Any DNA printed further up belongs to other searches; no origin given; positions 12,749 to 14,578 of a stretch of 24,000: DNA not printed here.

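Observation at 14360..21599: GC-rich ~7.1 kb efflux island bracketed by a duplicated yifB/comM 3' end, abutting tRNA-Phe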

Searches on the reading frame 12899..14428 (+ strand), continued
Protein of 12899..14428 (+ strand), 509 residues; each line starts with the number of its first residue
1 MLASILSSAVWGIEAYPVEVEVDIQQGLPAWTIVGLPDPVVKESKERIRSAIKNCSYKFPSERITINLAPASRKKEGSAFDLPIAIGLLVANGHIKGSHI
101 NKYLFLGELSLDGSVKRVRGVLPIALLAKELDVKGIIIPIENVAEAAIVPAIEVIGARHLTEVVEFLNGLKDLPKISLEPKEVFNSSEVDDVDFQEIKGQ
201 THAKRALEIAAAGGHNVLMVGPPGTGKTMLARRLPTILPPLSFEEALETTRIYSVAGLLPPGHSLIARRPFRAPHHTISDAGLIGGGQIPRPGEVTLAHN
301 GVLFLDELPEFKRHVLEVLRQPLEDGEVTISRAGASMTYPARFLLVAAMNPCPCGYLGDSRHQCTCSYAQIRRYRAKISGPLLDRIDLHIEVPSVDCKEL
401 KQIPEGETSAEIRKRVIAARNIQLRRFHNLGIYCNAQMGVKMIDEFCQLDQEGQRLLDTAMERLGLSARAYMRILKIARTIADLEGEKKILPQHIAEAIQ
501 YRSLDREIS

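Call 83: search_protein_families(library=padloc, proteins=[L010:11645-12256:+, L010:12284-13360:+, L043:11784-12632:+, L043:12636-13670:+], max_evalue=0.001)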
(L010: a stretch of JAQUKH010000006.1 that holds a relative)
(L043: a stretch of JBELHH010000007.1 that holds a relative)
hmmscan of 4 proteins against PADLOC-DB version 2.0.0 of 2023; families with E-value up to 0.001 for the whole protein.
L010:11645-12256:+ (204 aa): 0 families

L010:12284-13360:+ (359 aa): 0 families

L043:11784-12632:+ (283 aa): 0 families

L043:12636-13670:+ (345 aa): 0 families
